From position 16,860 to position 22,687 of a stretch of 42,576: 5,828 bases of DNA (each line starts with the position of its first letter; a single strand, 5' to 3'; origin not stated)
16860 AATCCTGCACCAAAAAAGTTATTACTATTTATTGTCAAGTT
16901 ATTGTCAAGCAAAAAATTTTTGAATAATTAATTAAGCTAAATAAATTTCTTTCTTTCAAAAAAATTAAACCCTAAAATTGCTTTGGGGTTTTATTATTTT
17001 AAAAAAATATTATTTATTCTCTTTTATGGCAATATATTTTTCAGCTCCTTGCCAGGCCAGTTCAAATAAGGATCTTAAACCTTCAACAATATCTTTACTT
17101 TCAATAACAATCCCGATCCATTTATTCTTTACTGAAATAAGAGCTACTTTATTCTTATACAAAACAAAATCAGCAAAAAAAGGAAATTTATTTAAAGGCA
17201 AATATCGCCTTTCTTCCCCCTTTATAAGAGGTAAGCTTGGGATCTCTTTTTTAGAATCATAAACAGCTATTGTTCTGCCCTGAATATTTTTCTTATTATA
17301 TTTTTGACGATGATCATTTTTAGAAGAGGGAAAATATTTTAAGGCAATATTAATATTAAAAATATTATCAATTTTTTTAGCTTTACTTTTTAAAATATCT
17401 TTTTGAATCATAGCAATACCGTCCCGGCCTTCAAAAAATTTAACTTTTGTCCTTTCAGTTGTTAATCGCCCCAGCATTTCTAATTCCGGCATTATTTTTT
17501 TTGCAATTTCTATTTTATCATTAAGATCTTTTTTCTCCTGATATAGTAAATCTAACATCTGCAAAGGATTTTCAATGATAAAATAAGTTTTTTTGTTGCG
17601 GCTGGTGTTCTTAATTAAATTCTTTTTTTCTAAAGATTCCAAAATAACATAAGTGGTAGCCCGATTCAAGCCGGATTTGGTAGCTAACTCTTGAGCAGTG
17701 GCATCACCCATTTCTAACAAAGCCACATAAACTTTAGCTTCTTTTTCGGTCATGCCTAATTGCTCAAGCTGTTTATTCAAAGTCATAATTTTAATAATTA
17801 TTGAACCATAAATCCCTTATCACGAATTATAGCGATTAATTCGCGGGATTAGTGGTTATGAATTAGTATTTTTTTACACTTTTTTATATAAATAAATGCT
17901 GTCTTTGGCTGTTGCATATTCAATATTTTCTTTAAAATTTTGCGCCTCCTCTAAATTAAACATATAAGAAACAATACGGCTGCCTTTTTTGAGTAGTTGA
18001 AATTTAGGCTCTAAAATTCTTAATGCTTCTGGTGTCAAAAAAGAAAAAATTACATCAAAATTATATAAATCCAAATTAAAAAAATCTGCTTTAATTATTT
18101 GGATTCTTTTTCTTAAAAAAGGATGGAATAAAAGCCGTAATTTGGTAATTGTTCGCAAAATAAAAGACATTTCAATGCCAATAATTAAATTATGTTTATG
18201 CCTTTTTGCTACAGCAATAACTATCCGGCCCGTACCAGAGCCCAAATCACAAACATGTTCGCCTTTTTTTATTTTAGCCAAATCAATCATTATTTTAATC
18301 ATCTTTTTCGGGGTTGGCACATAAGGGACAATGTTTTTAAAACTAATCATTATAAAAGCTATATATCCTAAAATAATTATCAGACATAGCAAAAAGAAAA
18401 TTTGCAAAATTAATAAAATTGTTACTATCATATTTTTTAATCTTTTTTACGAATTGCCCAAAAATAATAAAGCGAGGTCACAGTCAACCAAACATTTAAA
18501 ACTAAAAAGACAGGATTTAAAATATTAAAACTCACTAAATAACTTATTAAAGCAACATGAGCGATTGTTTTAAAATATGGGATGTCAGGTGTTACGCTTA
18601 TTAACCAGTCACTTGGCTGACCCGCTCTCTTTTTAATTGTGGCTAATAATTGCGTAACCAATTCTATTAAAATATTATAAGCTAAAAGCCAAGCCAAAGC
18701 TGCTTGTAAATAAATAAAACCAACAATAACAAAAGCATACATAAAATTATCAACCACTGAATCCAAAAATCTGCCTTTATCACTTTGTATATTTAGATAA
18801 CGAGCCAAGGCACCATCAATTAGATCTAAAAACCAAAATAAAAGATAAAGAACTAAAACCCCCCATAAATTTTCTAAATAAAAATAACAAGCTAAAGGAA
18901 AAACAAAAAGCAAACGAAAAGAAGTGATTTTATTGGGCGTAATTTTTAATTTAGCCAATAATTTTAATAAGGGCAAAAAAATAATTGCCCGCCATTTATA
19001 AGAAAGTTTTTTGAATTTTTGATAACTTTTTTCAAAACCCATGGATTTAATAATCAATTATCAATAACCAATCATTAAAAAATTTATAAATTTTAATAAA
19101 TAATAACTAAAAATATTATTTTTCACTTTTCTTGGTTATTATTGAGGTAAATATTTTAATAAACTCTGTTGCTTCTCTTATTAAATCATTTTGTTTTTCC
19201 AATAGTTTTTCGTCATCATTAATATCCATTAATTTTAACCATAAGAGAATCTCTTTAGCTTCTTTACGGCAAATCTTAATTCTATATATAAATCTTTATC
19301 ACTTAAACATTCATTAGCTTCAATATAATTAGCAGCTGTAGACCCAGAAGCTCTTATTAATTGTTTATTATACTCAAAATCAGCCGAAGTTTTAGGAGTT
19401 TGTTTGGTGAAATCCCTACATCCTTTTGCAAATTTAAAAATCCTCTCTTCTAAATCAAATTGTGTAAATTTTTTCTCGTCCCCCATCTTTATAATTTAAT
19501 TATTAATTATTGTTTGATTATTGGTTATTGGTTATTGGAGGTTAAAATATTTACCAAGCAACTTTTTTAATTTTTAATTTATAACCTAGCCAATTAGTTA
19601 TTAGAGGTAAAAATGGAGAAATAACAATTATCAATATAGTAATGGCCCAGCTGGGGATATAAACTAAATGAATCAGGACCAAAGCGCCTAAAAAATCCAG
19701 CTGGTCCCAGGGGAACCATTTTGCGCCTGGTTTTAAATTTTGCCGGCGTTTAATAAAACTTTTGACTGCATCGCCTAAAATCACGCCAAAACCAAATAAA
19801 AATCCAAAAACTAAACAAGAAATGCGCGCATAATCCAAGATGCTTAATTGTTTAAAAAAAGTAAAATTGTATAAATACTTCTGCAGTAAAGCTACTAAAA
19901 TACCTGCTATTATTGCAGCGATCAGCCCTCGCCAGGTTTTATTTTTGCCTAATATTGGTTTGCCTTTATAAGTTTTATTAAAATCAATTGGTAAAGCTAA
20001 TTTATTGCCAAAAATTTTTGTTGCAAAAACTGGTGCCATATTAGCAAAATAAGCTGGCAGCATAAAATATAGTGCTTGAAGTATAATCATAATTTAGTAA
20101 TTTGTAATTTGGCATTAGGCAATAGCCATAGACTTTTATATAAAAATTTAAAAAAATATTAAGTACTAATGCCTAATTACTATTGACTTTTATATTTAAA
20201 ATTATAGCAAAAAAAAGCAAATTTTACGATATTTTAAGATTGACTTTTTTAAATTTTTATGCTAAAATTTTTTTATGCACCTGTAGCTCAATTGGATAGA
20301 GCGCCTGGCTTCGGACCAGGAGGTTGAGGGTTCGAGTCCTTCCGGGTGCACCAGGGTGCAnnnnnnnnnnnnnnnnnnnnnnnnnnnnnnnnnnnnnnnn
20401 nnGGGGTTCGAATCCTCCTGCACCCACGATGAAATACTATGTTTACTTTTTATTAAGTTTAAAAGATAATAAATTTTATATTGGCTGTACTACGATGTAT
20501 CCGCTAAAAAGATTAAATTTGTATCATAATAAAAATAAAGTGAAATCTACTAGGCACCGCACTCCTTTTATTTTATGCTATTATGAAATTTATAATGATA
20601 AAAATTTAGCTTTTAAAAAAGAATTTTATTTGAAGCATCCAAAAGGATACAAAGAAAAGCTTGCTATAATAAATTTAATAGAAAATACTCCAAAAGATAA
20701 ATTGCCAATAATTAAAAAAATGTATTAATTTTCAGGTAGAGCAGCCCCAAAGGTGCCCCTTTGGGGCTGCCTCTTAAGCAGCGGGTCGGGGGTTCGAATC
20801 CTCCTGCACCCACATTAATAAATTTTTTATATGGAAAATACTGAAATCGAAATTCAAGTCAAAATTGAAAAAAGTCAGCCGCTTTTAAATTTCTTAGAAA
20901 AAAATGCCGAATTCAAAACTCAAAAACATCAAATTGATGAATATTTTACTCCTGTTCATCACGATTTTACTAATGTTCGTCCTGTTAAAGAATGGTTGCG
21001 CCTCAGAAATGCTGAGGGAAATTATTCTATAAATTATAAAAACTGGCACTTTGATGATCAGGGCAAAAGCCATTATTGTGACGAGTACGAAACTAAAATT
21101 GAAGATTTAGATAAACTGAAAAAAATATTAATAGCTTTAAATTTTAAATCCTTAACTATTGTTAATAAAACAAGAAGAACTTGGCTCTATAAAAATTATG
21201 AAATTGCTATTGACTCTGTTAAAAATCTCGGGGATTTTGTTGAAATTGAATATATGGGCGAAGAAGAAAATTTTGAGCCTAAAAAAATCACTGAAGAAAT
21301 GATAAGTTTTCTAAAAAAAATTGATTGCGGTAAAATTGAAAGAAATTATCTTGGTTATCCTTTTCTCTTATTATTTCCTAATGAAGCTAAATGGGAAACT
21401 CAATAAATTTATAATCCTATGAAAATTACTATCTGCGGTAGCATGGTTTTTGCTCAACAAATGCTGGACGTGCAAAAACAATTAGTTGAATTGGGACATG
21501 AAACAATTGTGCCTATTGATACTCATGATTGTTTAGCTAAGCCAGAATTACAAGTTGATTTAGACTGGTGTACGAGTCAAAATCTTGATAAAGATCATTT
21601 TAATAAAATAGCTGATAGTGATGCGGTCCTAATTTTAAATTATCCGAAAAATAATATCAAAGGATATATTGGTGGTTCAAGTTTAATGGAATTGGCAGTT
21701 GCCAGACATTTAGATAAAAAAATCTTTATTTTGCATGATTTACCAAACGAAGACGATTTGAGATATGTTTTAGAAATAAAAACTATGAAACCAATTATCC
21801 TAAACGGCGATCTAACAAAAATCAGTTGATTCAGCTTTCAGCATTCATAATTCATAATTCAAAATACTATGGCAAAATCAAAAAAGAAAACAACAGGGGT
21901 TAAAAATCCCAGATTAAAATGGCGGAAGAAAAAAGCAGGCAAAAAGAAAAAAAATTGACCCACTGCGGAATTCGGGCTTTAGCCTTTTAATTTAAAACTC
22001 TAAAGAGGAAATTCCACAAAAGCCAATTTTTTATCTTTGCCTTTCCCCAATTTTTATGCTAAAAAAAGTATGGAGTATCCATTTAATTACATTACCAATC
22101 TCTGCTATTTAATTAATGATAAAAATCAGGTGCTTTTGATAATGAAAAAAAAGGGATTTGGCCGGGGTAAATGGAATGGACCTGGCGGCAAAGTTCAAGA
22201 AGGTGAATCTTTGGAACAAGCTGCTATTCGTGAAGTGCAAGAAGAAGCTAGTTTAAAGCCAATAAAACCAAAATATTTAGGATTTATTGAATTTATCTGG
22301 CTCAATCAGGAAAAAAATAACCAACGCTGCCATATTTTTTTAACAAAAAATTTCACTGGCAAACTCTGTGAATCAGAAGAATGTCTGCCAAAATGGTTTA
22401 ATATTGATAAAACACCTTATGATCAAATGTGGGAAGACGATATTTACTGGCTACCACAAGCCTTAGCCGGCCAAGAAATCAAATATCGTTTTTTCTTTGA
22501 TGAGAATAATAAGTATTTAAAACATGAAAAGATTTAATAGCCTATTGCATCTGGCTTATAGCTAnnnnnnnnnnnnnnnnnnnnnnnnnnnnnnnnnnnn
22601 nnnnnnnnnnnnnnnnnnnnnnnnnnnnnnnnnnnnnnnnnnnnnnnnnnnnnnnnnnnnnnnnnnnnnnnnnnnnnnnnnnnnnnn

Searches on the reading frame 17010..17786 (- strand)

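Call 16: search_protein_families(library=pfam, proteins=[window:17010-17786:-])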
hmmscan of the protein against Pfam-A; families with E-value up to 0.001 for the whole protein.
window:17010-17786:- (258 aa): 4 families
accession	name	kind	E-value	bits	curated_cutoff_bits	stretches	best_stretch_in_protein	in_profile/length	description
PF01978.25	TrmB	-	3.5e-17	62.5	25.6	1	7-71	1-65/68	Sugar-specific transcriptional regulator TrmB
PF01047.28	MarR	-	1.2e-05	25.6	24.6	1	17-59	6-48/59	MarR family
PF13412.12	HTH_24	-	0.00023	21.1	21.9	1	18-59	7-48/48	Winged helix-turn-helix DNA-binding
PF09339.16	HTH_IclR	-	0.00041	20.5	22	0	27-58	17-48/52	IclR helix-turn-helix domain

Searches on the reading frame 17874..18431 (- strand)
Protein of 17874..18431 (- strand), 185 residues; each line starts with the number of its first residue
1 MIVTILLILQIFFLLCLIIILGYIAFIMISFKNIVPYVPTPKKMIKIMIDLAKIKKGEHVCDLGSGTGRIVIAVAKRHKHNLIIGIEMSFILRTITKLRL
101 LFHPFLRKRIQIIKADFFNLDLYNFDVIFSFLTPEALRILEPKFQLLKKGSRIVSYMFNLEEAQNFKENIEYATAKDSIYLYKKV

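Call 16: search_protein_families(library=pfam, proteins=[window:17874-18431:-])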
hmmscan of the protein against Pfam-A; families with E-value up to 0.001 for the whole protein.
window:17874-18431:- (185 aa): 9 families
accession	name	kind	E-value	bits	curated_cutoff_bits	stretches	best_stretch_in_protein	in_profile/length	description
PF13847.12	Methyltransf_31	-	6e-10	39.4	27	1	54-163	1-117/145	Methyltransferase domain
PF08123.19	DOT1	-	1.6e-07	31.5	23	1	40-99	26-85/205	Histone methylation protein DOT1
PF13649.12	Methyltransf_25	-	6.5e-06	27.2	27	1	60-146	1-92/97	Methyltransferase domain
PF00398.26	RrnaAD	-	3.4e-05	23.5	24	1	42-127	16-95/263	Ribosomal RNA adenine dimethylase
PF02384.22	N6_Mtase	-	6.7e-05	22.8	20.4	1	40-128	30-129/311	N-6 DNA Methylase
PF01135.25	PCMT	-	0.00028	21.1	20.3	1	43-116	60-132/210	Protein-L-isoaspartate(D-aspartate) O-methyltransferase (PCMT)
PF08242.18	Methyltransf_12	-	0.00037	21.6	30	1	62-148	2-86/98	Methyltransferase domain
PF02390.23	Methyltransf_4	-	0.00039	20.4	24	1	59-90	4-35/173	Putative methyltransferase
PF08241.18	Methyltransf_11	-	0.0006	20.8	21.2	1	62-137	2-73/95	Methyltransferase domain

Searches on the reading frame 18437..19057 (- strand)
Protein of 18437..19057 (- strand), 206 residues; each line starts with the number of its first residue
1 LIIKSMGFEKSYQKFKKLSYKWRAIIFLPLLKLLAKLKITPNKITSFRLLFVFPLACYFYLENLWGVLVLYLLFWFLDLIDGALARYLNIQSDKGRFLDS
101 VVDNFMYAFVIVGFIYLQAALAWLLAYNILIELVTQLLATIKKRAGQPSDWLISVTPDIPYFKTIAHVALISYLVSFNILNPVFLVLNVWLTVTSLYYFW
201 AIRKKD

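Call 16: search_protein_families(library=pfam, proteins=[window:18437-19057:-])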
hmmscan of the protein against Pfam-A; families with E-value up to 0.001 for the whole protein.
window:18437-19057:- (206 aa): 1 family
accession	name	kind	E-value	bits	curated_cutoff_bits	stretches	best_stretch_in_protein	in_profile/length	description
PF01066.26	CDP-OH_P_transf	-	1.2e-19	71.7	22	1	39-193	2-151/152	CDP-alcohol phosphatidyltransferase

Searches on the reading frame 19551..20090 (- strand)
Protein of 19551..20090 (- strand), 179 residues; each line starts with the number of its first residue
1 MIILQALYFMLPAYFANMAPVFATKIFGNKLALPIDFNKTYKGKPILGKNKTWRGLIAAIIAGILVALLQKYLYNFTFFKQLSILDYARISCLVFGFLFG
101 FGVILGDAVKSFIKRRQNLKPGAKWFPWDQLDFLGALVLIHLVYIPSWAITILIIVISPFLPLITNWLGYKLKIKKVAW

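Call 16: search_protein_families(library=pfam, proteins=[window:19551-20090:-])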
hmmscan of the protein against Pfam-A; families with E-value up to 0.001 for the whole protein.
window:19551-20090:- (179 aa): 2 families
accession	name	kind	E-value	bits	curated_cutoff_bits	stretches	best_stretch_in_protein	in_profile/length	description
PF01864.22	CarS-like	-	5e-36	124.8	22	1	2-179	4-175/175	CDP-archaeol synthase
PF01148.25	CTP_transf_1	-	3.2e-07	30.9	24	1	50-120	169-231/264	Cytidylyltransferase family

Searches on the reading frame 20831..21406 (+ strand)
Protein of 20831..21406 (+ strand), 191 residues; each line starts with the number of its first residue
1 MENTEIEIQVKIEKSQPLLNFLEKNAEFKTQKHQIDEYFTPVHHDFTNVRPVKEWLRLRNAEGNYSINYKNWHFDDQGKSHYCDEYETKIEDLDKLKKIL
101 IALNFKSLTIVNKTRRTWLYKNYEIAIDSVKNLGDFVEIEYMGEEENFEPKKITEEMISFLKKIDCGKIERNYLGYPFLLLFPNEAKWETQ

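Call 16: search_protein_families(library=pfam, proteins=[window:20831-21406:+])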
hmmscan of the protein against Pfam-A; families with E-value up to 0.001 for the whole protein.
window:20831-21406:+ (191 aa): 1 family
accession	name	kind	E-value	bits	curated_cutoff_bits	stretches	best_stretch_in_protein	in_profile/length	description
PF01928.26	CYTH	-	1.3e-22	80.9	23.2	1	4-163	2-166/179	CYTH domain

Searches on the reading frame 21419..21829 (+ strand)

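Call 87: search_protein_families(library=pfam, proteins=[window:21419-21829:+], max_evalue=1)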
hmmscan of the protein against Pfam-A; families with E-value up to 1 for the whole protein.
window:21419-21829:+ (136 aa): 2 families
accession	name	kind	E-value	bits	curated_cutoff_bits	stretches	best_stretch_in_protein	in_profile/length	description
PF02142.27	MGS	-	0.023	15.3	24.1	1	15-94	2-86/94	MGS-like domain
PF04452.19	Methyltrans_RNA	-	0.17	11.9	23.9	1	2-42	6-46/165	RNA methyltransferase domain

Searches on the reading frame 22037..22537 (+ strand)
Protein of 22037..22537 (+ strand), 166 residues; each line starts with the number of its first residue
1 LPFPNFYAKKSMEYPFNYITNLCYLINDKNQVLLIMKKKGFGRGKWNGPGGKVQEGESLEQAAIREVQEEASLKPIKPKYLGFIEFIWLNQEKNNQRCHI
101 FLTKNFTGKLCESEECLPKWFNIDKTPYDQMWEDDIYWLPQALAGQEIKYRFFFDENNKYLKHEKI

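Call 87: search_protein_families(library=pfam, proteins=[window:22037-22537:+], max_evalue=1)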
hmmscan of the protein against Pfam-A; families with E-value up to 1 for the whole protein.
window:22037-22537:+ (166 aa): 3 families
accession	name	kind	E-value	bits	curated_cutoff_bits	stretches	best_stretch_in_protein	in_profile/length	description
PF00293.34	NUDIX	-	3.9e-19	69.4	21.1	1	23-140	8-132/134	NUDIX domain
PF14815.12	NUDIX_4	-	0.0037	17.5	35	1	23-73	3-51/113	NUDIX domain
PF22327.2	Nudt16-like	-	0.025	14.9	27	1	22-76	15-66/161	U8 snoRNA-decapping enzyme-like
